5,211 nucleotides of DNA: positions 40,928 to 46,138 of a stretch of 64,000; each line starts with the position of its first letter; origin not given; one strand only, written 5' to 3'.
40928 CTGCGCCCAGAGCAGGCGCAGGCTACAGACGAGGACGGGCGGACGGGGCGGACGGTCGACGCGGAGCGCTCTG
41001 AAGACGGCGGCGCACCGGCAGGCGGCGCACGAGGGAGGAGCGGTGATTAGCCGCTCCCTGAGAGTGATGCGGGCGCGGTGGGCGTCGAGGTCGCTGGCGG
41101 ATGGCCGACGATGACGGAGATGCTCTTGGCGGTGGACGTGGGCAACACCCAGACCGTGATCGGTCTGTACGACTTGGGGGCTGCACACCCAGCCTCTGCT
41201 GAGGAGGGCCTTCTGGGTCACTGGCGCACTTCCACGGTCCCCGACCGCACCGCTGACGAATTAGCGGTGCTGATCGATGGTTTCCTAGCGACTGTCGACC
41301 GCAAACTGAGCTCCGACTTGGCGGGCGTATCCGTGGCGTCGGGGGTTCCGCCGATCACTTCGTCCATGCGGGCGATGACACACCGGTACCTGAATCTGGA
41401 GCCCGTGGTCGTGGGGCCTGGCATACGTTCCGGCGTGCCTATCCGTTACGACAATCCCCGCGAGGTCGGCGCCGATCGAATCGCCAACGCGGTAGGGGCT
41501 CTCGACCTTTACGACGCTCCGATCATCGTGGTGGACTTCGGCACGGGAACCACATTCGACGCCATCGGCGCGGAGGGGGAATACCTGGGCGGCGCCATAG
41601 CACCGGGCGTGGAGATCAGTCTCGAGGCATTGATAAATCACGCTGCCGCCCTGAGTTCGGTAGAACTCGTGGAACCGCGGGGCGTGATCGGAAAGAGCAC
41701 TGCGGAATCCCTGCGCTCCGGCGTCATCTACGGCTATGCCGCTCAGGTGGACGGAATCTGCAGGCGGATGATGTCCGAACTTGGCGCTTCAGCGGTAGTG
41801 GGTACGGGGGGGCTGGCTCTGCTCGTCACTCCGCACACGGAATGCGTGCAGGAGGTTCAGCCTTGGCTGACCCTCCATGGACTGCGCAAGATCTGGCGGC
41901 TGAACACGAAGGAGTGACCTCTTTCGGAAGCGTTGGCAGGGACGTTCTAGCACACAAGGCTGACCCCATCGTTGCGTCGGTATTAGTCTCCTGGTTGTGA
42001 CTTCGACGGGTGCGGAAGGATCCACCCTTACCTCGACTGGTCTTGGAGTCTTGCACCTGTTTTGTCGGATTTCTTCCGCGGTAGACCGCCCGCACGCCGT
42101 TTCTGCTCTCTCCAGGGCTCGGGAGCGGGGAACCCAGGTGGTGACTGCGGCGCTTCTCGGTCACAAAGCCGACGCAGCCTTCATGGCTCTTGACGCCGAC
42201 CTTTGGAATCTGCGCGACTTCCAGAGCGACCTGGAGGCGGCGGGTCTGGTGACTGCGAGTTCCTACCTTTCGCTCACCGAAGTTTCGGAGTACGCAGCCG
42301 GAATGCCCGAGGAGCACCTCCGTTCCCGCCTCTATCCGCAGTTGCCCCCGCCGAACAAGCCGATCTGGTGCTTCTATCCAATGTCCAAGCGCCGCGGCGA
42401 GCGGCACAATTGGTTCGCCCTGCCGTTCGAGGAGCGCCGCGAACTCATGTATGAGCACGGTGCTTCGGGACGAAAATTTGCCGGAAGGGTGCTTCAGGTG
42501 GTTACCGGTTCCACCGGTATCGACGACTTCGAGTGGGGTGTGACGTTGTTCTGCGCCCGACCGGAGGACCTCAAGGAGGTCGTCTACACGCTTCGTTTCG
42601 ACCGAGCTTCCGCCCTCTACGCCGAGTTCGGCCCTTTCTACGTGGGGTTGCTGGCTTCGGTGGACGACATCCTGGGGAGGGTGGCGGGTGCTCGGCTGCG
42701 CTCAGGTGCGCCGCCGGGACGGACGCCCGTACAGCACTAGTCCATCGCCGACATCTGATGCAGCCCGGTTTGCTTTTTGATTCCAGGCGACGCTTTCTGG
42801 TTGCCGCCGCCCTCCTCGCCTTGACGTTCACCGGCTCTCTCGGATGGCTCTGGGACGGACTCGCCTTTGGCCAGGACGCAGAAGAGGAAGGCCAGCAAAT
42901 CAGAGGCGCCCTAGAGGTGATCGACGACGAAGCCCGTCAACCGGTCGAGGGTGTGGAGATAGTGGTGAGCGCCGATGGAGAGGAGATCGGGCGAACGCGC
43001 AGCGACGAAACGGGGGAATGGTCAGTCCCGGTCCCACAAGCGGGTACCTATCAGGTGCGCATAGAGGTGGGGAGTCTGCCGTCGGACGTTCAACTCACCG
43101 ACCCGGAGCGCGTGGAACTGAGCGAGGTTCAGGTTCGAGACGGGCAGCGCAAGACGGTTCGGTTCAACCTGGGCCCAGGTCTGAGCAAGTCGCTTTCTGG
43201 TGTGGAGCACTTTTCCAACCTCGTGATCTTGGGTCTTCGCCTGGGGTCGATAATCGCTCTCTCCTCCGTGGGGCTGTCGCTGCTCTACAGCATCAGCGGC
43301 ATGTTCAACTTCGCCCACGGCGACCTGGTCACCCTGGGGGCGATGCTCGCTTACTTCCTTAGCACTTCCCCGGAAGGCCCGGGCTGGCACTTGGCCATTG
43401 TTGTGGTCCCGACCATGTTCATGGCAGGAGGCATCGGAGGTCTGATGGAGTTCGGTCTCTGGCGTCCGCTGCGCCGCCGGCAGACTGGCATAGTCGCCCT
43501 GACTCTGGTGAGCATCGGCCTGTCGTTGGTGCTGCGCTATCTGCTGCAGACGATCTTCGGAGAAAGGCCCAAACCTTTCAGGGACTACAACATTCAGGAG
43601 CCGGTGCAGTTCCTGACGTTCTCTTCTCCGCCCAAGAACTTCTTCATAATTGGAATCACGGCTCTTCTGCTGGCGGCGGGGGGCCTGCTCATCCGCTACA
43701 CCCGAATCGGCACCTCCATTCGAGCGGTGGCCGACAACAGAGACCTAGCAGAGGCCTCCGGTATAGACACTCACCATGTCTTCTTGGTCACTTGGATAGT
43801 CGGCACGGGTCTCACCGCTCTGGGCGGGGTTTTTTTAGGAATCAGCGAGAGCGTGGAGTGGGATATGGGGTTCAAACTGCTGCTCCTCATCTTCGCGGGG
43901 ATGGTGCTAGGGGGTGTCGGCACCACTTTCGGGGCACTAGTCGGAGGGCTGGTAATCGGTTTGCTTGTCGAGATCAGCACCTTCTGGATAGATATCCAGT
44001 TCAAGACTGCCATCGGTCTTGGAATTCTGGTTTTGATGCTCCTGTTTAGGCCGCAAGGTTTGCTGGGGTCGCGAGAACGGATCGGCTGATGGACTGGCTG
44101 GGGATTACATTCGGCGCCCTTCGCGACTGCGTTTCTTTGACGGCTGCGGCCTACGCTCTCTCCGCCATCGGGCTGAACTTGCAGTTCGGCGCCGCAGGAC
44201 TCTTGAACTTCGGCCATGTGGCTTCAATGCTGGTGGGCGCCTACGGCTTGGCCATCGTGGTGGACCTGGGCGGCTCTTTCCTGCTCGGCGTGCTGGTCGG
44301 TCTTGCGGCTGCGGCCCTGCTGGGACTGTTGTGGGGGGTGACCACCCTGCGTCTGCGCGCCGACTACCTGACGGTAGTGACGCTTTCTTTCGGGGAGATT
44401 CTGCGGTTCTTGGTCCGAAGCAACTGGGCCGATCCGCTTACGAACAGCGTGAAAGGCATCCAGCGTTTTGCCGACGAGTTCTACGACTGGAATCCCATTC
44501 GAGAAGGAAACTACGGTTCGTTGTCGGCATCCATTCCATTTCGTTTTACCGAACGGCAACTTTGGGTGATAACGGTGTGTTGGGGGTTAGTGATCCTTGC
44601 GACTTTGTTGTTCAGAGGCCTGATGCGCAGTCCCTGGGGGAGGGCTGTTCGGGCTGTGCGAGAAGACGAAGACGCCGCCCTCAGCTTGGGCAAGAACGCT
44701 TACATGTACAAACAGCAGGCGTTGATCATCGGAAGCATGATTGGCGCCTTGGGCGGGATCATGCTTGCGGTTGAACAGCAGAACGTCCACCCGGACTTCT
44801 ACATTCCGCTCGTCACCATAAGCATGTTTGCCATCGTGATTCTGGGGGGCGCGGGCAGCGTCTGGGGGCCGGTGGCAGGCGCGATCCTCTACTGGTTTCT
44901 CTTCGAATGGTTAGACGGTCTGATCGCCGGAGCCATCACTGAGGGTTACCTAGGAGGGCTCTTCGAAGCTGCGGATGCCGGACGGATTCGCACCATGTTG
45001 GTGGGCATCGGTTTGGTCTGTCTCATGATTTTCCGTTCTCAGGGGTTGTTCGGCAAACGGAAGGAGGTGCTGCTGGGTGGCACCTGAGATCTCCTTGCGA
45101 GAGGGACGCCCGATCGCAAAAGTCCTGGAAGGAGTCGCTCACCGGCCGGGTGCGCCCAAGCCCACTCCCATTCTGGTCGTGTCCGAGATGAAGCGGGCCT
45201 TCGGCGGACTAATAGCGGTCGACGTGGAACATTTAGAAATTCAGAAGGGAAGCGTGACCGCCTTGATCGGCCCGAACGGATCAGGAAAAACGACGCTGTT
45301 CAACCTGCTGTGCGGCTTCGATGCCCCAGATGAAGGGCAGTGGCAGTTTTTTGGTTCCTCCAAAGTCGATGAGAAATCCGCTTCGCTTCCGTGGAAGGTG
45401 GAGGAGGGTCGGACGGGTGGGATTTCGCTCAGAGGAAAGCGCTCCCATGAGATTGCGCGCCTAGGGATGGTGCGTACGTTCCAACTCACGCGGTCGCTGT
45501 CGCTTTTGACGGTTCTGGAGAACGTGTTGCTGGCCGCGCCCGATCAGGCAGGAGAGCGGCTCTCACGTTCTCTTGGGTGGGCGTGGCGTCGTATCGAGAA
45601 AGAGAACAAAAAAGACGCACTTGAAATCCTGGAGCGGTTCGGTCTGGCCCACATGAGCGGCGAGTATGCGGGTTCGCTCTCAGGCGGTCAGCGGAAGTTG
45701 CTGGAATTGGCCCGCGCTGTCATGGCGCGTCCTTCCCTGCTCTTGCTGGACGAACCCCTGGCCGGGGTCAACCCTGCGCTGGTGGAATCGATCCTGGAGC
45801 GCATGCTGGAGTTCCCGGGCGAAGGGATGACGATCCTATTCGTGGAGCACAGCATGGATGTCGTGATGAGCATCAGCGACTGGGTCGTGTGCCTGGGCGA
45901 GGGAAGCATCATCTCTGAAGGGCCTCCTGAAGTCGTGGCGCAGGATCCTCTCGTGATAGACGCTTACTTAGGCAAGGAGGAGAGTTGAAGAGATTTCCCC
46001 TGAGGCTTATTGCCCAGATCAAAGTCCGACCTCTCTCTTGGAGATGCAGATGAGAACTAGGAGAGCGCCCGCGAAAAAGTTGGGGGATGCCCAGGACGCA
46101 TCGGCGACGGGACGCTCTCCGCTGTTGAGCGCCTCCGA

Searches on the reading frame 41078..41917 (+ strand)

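Call 73: search_protein_families(library=pfam, proteins=[window:41078-41917:+], max_evalue=0.0001)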
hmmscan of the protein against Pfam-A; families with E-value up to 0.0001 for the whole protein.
window:41078-41917:+ (279 aa): 1 family
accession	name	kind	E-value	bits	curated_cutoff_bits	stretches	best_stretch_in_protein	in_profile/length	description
PF03309.20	Pan_kinase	-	3.4e-64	216.9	24.7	1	16-230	1-205/205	Type III pantothenate kinase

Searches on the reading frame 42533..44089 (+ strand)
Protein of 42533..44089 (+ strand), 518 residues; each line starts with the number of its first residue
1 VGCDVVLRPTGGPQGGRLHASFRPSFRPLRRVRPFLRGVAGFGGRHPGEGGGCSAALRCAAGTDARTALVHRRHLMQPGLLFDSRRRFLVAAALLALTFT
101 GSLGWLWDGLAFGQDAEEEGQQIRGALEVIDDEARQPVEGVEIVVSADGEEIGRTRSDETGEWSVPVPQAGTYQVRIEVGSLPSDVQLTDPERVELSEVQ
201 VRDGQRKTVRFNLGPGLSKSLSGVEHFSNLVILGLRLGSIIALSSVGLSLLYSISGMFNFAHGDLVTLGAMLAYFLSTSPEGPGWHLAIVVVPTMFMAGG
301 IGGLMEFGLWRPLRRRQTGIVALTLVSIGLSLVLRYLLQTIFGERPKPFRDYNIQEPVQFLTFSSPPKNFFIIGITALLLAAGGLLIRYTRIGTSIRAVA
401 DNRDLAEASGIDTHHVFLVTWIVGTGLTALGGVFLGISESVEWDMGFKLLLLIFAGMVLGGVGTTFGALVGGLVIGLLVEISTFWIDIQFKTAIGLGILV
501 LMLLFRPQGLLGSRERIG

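Call 73: search_protein_families(library=pfam, proteins=[window:42533-44089:+], max_evalue=0.0001)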
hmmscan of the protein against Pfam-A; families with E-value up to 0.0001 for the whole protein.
window:42533-44089:+ (518 aa): 2 families
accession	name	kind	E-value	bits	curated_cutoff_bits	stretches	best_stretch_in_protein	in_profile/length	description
PF02653.21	BPD_transp_2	-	5.1e-35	121.3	26.8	1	233-503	4-265/269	Branched-chain amino acid transport system / permease component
PF13620.12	CarboxypepD_reg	-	3.2e-08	34.2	32.3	1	129-213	6-81/82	Carboxypeptidase regulatory-like domain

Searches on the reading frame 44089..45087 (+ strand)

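Call 73: search_protein_families(library=pfam, proteins=[window:44089-45087:+], max_evalue=0.0001)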
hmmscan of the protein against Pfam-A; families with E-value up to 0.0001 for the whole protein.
window:44089-45087:+ (332 aa): 1 family
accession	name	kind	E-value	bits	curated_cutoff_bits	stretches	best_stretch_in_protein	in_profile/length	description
PF02653.21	BPD_transp_2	-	4.6e-43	147.7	26.8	1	17-280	7-251/269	Branched-chain amino acid transport system / permease component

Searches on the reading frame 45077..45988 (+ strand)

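Call 73: search_protein_families(library=pfam, proteins=[window:45077-45988:+], max_evalue=0.0001)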
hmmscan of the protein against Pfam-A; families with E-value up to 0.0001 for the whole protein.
window:45077-45988:+ (303 aa): 4 families
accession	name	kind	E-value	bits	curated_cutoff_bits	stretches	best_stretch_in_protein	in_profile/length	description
PF00005.33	ABC_tran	-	3.2e-27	96.3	25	1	52-229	5-137/137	ABC transporter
PF13304.12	AAA_21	-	9.1e-13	49.4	27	2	60-111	1-47/304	AAA domain, putative AbiEii toxin, Type IV TA system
PF12399.14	BCA_ABC_TP_C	-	3.5e-08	33.3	25.5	1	278-302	2-26/27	Branched-chain amino acid ATP-binding cassette transporter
PF02463.25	SMC_N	-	9.7e-05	22.3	40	0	58-76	24-42/220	RecF/RecN/SMC N terminal domain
